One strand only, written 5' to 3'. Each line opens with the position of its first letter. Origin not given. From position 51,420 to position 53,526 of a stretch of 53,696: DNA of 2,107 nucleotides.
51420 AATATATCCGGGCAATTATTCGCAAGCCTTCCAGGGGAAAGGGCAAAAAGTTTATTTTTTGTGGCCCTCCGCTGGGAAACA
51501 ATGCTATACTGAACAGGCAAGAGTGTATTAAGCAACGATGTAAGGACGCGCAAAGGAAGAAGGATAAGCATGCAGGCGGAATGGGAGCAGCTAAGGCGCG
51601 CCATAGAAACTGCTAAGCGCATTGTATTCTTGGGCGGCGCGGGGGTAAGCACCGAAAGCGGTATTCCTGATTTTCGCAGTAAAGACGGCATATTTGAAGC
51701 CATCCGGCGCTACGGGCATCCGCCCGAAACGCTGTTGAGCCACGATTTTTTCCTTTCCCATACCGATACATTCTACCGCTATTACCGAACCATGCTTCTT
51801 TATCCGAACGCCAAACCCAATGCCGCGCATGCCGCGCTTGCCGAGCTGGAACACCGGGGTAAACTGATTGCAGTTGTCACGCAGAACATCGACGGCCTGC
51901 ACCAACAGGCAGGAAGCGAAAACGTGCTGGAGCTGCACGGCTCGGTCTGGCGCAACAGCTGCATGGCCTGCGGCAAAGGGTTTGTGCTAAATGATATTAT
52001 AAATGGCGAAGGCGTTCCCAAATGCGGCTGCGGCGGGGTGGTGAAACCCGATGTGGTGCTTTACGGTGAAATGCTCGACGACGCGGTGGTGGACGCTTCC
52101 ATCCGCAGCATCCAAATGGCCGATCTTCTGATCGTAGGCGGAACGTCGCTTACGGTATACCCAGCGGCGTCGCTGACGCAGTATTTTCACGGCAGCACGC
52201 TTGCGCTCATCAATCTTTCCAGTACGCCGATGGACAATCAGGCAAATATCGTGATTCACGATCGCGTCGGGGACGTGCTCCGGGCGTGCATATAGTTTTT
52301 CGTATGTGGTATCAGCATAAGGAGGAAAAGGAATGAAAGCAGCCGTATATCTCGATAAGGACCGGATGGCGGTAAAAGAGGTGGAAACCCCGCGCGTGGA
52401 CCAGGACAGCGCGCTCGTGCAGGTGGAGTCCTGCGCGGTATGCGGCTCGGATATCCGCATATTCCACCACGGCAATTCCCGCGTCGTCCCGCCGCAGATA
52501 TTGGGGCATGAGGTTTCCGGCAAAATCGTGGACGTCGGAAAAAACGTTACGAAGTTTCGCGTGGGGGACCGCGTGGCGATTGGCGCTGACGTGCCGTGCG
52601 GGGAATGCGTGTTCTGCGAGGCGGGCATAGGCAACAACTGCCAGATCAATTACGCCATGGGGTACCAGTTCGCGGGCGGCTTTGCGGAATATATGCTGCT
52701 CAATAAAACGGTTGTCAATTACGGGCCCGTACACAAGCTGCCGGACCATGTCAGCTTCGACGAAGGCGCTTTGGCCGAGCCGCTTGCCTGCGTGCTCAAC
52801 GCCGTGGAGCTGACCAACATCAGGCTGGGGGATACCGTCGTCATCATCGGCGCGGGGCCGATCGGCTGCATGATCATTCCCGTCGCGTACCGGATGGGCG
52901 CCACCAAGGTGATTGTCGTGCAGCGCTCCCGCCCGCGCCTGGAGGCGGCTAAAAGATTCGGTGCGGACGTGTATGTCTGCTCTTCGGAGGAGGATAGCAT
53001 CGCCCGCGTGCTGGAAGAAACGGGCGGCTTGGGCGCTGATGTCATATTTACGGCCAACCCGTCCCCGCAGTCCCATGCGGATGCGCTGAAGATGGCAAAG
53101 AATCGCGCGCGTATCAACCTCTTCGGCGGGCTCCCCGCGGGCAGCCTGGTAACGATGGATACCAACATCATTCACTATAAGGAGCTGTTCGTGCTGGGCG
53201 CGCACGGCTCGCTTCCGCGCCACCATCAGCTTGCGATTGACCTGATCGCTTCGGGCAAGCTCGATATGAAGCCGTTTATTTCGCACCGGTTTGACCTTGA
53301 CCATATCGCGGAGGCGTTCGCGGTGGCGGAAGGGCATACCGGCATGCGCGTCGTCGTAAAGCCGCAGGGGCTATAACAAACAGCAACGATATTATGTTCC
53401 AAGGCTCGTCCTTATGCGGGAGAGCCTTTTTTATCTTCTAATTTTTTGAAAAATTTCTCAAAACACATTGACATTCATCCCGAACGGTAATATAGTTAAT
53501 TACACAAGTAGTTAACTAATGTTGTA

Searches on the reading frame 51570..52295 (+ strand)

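Call 57: search_protein_families(library=pfam, proteins=[window:51570-52295:+], max_evalue=0.01)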
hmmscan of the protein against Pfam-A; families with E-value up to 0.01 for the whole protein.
window:51570-52295:+ (241 aa): 2 families
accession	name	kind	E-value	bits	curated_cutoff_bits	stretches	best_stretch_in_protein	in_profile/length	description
PF02146.23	SIR2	-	7.9e-52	176.2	24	1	23-198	1-180/180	Sir2 family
PF00205.28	TPP_enzyme_M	-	0.0058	16.8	30.4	0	156-238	50-135/137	Thiamine pyrophosphate enzyme, central domain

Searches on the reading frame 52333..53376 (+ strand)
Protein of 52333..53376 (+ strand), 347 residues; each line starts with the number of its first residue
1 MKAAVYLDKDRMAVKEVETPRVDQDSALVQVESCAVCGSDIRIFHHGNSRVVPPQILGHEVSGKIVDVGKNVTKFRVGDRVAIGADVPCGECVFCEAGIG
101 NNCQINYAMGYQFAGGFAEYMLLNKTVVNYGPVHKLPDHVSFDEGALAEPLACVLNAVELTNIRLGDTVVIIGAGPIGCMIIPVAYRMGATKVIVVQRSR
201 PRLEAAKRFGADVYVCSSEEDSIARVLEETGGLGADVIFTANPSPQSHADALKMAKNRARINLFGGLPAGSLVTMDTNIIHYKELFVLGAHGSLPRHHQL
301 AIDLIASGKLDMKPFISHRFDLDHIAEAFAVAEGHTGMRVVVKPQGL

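Call 57: search_protein_families(library=pfam, proteins=[window:52333-53376:+], max_evalue=0.01)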
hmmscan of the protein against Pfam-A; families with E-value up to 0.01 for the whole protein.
window:52333-53376:+ (347 aa): 9 families
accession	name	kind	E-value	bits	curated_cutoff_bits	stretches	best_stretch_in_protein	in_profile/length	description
PF08240.17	ADH_N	-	5.9e-26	91.2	23.5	1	24-127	2-98/104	Alcohol dehydrogenase GroES-like domain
PF00107.32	ADH_zinc_N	-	3.4e-21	76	31.8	1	176-306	1-128/129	Zinc-binding dehydrogenase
PF16912.11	Glu_dehyd_C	-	8.9e-10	38.8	34.9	1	145-342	4-209/211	Glucose dehydrogenase C-terminus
PF01488.26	Shikimate_DH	-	7e-05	23.4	24.3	1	167-247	13-88/138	Shikimate / quinate 5-dehydrogenase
PF01262.27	AlaDh_PNT_C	-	7.5e-05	22.7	23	1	168-241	30-99/214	Alanine dehydrogenase/PNT, C-terminal domain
PF13602.12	ADH_zinc_N_2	-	0.00028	22.3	27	1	210-333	2-124/134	Zinc-binding dehydrogenase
PF02254.24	TrkA_N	-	0.00043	21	23.8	1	169-257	1-85/116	TrkA-N domain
PF02558.23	ApbA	-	0.0027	17.8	22.2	1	169-224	1-54/150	Ketopantoate reductase PanE/ApbA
PF00070.33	Pyr_redox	-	0.0038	18.1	22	0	169-202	2-35/82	Pyridine nucleotide-disulphide oxidoreductase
